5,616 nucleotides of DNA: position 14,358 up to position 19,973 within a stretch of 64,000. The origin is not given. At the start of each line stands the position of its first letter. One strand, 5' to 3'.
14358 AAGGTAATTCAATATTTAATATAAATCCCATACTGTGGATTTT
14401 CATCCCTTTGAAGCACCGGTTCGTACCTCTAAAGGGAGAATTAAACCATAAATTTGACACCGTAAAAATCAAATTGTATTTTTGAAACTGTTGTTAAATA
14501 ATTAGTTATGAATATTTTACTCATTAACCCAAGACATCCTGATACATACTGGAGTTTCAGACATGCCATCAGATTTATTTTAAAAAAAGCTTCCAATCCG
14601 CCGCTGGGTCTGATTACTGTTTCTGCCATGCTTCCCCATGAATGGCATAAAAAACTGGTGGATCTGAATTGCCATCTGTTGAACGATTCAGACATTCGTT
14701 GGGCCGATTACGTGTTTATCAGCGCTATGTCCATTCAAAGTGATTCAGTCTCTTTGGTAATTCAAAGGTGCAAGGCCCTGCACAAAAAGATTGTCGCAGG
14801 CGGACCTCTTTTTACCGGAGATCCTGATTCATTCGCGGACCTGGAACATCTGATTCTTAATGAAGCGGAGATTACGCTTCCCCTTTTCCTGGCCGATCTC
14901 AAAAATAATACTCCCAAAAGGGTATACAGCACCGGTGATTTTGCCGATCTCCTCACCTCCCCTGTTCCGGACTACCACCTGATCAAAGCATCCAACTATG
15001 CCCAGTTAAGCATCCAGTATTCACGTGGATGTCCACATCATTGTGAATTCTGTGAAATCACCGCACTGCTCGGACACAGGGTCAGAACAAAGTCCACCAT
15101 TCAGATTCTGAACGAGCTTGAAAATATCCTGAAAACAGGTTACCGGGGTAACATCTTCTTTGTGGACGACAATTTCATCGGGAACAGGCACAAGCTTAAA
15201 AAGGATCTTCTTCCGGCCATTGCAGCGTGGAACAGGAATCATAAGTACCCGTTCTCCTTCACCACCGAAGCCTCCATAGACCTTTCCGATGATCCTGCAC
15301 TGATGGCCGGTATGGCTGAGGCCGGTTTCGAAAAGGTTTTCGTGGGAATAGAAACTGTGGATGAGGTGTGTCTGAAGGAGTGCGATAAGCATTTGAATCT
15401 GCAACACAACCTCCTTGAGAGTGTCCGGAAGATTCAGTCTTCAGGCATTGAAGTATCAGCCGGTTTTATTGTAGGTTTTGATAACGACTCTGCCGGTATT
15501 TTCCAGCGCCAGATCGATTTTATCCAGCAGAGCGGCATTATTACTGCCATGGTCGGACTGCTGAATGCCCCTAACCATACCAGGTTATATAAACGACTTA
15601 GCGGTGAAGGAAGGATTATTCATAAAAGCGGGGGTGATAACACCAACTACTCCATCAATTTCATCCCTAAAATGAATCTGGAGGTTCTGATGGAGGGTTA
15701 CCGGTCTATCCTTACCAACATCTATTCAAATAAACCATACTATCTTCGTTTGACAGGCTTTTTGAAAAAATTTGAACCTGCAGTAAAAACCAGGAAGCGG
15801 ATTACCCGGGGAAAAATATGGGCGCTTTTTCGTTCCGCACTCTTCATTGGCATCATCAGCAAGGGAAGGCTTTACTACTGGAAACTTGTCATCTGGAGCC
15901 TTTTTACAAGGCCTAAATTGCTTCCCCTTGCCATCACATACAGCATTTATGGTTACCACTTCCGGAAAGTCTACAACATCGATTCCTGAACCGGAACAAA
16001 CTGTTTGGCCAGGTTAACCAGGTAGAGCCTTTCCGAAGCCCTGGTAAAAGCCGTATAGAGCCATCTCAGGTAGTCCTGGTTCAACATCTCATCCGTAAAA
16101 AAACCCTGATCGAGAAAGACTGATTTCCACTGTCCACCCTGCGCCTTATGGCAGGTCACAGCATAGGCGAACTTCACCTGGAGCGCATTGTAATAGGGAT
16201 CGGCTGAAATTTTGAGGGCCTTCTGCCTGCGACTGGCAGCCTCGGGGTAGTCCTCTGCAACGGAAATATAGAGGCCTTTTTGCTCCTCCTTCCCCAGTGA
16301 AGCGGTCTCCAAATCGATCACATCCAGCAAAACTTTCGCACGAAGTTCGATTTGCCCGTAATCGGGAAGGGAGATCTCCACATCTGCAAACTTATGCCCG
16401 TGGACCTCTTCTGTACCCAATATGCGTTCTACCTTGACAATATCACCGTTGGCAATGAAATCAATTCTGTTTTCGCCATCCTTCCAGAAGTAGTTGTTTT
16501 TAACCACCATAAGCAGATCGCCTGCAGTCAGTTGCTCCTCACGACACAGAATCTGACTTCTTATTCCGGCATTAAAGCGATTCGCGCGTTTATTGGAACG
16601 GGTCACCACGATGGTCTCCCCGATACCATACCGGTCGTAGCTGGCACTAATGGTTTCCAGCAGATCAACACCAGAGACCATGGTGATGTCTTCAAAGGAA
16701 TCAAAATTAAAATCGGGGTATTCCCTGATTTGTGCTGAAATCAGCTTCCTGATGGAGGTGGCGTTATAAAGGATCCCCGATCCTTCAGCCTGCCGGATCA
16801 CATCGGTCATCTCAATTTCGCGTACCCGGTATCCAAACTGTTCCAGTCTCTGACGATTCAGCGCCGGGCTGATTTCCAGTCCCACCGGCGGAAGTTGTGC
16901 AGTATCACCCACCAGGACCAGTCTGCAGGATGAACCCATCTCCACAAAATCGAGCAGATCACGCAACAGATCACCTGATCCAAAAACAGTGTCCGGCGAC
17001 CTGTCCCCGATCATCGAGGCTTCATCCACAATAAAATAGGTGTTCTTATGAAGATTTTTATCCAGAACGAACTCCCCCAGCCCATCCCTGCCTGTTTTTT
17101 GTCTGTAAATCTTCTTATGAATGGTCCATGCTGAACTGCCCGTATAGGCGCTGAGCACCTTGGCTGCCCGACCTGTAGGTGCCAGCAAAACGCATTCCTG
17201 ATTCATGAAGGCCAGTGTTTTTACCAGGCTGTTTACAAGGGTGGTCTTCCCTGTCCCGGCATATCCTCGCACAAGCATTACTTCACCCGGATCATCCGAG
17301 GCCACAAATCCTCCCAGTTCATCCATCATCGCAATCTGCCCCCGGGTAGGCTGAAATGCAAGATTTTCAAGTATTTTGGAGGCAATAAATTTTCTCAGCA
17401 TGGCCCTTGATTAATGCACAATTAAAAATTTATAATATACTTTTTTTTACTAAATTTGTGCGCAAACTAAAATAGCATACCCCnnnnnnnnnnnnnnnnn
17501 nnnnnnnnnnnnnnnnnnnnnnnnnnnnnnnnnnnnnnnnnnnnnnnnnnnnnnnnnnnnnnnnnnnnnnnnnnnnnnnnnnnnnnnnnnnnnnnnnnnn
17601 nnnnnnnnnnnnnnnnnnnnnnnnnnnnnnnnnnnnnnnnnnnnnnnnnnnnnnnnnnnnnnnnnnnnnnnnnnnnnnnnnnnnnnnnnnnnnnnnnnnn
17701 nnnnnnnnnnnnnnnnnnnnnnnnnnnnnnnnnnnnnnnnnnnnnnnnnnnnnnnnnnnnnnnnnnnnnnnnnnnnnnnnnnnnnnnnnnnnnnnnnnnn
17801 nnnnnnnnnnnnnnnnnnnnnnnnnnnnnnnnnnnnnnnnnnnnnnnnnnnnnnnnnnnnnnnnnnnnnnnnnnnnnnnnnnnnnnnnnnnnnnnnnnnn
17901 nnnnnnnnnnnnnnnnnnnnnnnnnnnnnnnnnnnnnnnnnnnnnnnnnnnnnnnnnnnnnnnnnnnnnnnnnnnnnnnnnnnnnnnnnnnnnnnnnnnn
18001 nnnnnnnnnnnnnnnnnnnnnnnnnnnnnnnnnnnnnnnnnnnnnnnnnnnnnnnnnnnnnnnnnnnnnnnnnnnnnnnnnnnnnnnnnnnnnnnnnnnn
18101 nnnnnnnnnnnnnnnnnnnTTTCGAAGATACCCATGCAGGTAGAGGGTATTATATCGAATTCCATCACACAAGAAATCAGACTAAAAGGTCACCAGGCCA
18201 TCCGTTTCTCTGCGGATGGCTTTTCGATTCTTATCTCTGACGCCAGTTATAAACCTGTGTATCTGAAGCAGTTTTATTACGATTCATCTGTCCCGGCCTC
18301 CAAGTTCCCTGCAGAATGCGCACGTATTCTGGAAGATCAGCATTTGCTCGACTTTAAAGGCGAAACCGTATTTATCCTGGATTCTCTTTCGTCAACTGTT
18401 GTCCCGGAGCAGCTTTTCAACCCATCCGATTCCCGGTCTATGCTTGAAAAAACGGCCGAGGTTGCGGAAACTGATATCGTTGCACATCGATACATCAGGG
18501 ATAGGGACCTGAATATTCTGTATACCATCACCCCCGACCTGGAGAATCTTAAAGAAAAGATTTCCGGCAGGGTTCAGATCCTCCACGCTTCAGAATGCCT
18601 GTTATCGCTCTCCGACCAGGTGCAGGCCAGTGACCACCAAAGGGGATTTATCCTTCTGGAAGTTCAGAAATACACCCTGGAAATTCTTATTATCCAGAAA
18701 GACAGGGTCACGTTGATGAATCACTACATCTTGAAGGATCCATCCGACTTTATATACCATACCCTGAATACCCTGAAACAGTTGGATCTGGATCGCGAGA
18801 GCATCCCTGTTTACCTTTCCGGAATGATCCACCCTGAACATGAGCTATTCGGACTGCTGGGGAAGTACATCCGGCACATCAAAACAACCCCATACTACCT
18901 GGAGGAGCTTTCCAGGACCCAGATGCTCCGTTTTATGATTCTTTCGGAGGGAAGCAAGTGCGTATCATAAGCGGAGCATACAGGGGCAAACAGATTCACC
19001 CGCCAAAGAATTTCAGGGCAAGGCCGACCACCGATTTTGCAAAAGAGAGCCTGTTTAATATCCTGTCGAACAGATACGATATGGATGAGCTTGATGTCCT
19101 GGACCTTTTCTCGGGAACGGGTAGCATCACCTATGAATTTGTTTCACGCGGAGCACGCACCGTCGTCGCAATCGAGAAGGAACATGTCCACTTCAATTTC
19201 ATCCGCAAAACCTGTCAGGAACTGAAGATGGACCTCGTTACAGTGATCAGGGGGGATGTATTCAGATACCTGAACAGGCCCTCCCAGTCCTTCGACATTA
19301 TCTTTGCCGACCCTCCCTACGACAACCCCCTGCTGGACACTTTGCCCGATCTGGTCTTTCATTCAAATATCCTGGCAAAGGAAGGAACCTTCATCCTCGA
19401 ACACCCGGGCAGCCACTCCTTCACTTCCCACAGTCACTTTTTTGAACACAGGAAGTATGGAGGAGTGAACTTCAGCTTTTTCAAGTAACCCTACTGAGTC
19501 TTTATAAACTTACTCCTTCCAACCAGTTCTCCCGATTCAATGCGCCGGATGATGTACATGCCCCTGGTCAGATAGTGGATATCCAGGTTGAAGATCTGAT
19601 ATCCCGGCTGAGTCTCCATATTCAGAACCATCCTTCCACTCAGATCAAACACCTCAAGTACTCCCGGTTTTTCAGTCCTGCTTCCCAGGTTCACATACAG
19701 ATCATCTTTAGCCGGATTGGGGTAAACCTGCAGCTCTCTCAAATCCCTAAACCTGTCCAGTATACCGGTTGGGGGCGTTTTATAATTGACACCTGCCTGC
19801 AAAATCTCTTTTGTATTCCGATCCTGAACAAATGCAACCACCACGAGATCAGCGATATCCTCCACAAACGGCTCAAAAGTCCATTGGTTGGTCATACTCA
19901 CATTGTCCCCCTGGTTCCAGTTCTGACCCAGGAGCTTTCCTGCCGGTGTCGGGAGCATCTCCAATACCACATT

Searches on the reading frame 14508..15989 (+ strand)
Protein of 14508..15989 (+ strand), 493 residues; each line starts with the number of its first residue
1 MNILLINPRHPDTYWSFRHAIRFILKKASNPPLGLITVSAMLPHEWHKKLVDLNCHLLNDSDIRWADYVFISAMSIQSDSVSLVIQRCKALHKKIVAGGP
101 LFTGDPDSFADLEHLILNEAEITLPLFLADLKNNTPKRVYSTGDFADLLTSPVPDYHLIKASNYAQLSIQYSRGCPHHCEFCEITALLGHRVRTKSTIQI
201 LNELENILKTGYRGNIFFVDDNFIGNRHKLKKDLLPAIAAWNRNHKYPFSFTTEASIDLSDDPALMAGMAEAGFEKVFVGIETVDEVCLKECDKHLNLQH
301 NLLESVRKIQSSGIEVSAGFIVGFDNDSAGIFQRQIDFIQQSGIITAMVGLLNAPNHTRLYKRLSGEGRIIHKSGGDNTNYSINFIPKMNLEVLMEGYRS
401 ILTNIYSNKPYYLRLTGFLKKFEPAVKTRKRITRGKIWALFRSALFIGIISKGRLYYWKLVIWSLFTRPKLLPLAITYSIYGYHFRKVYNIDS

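Call 7: search_protein_families(library=pfam, proteins=[window:14508-15989:+], max_evalue=0.0001)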
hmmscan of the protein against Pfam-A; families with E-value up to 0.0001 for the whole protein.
window:14508-15989:+ (493 aa): 3 families
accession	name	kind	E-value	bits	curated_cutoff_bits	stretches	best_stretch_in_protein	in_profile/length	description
PF13282.11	DUF4070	-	1.1e-35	123.3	22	1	358-489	1-135/144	Domain of unknown function (DUF4070)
PF04055.27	Radical_SAM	-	5.3e-14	53.2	29.5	1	170-328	2-155/166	Radical SAM superfamily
PF02310.24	B12-binding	-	2.2e-05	24.7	32.1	1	31-124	13-117/121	B12 binding domain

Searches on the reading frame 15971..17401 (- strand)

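Call 7: search_protein_families(library=pfam, proteins=[window:15971-17401:-], max_evalue=0.0001)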
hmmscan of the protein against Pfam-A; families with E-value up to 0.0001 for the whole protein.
window:15971-17401:- (476 aa): 8 families
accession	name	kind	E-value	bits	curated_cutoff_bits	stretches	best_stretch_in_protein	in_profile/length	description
PF13604.12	AAA_30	-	1.1e-23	84.4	27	1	38-208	17-159/191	AAA domain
PF13245.12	AAA_19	-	2.5e-21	76.7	25.1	1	39-174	11-133/134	AAA domain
PF13538.12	UvrD_C_2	-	1.2e-20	73.5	27.4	1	411-462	1-52/52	UvrD-like helicase C-terminal domain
PF05970.20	PIF1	-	2.9e-10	40.5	25.9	1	35-175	18-157/223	PIF1-like helicase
PF01443.25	Viral_helicase1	-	8.8e-07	29.4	21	0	43-75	2-34/228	Viral superfamily 1 RNA helicase core domain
PF13191.12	AAA_16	-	9.3e-06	26.7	32.6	1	33-169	19-142/167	AAA ATPase domain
PF13401.12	AAA_22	-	2.8e-05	24.9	27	1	41-167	7-124/130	AAA domain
PF13086.12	AAA_11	-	9.3e-05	22.8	27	0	160-173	240-253/257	AAA domain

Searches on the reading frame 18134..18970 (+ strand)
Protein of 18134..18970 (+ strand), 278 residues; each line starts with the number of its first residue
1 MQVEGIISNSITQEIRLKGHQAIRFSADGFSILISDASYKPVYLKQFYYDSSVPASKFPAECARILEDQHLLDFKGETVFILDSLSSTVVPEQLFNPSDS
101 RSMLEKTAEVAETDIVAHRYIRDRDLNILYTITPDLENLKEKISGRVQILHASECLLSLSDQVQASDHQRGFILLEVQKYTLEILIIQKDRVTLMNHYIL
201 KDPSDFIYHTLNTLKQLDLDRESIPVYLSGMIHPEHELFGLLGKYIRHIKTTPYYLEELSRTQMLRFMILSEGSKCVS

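Call 7: search_protein_families(library=pfam, proteins=[window:18134-18970:+], max_evalue=0.0001)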
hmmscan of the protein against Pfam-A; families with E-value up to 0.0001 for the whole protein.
window:18134-18970:+ (278 aa): 1 family
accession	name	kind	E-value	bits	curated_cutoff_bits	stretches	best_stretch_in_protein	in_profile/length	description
PF12864.12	DUF3822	-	5.9e-36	124.3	24.9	1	22-249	15-241/241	Protein of unknown function (DUF3822)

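Call 10: find_encoding_contigs(protein=window:18134-18970:+, flank=10000, max_places=6)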
Protein window:18134-18970:+ (278 aa): no gene with exactly this product is on record in the collection.

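Call 13: find_related_loci(query=window:18134-18970:+, collection=genome_contigs, flank=10000)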
Query window:18134-18970:+ (278 aa) in genome_contigs; peptide patterns used: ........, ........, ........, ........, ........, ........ (x = any residue, [..] = any of these).
143 stretches matched a pattern; 11 encode a relative of the query (tblastn E <= 1e-3); 11 distinct loci.
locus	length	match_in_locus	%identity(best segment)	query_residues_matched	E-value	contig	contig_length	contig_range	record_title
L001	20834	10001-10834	98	1-278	0e+0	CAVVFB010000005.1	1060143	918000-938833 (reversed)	MAG: uncultured Bacteroidetes bacterium isolate MFD04716.bin.2.43 genome assembly, contig: contig_13320, whole genome sh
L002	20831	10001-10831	76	1-277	1e-146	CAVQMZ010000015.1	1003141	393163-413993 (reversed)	MAG: uncultured Bacteroidetes bacterium isolate MFD03804.bin.1.160 genome assembly, contig: contig_36624, whole genome s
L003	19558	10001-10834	66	1-278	3e-130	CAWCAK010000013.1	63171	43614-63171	MAG: uncultured Bacteroidetes bacterium isolate MFD03804.bin.2.1 genome assembly, contig: contig_90109, whole genome sho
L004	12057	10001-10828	66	1-276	3e-130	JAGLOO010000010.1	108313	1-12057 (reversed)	MAG: Bacteroidales bacterium isolate RS_7_37 ROV157_7.bin.37.fa_10, whole genome shotgun sequence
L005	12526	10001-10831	65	1-277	9e-125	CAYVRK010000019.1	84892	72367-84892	MAG TPA_asm: uncultured Bacteroides sp. isolate binchicken_co151_283 genome assembly, contig: NODE_279_length_84892_cov_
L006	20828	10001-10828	64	1-276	2e-121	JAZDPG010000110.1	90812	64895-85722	MAG: Bacteroidota bacterium isolate MEGAHIT-group-0.823 k141_7241042, whole genome shotgun sequence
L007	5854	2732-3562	64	1-277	8e-121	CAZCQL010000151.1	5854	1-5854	MAG TPA_asm: uncultured Bacteroides sp. isolate binchicken_co275_179 genome assembly, contig: NODE_24905_length_5854_cov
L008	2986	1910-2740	52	1-277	2e-103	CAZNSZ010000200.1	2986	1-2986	MAG TPA_asm: uncultured Bacteroides sp. isolate binchicken_co176_102 genome assembly, contig: NODE_43312_length_2986_cov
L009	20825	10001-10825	51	1-275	2e-94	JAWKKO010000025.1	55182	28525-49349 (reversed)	MAG: Bacteroidales bacterium isolate ABC2.51 ABC2.51.fa-25, whole genome shotgun sequence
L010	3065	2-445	68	129-276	1e-62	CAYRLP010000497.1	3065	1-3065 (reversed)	MAG TPA_asm: uncultured Bacteroides sp. isolate binchicken_co294_125 genome assembly, contig: NODE_25442_length_3065_cov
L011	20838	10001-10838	51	1-277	1e-47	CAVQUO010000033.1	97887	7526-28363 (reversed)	MAG: uncultured Bacteroidetes bacterium isolate MFD09964.bin.2.95 genome assembly, contig: contig_84471, whole genome sh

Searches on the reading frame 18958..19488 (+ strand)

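Call 7: search_protein_families(library=pfam, proteins=[window:18958-19488:+], max_evalue=0.0001)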
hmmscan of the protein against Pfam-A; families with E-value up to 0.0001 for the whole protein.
window:18958-19488:+ (176 aa): 5 families
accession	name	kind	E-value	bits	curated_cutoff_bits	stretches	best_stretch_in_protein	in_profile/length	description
PF03602.21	Cons_hypoth95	-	7.5e-39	133.7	24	1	1-175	1-181/182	Conserved hypothetical protein 95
PF13847.12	Methyltransf_31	-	3.9e-09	36.8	27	1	44-151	4-113/145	Methyltransferase domain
PF13649.12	Methyltransf_25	-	9e-07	29.9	27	1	47-117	1-70/97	Methyltransferase domain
PF05175.20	MTS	-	1.2e-06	28.7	23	1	24-125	15-112/170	Methyltransferase small domain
PF09445.16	Methyltransf_15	-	1.9e-06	28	22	1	47-121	4-81/165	RNA cap guanine-N2 methyltransferase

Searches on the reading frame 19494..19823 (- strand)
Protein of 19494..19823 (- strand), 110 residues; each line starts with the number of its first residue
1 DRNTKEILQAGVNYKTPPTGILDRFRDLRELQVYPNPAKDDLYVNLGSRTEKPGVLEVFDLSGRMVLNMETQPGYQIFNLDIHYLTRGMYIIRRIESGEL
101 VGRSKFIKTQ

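Call 42: search_protein_families(library=ncbifam, proteins=[window:19494-19823:-], max_evalue=0.001)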
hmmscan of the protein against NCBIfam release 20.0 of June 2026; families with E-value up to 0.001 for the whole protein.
window:19494-19823:- (110 aa): 3 families
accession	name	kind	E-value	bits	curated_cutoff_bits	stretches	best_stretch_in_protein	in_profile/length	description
TIGR04183.1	Por_Secre_tail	domain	5.4e-11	42.3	23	1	33-108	1-71/72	T9SS type A sorting domain-containing protein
NF038113.1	T9SSA_dep_M36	equivalog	1.2e-10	40.2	885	1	29-107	791-867/869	T9SS-dependent M36 family metallopeptidase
NF050177.1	TapA_OM_Porphy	equivalog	9.2e-05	21.3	500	1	25-96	465-532/544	TapA/TapC family T9SS-dependent outer membrane protein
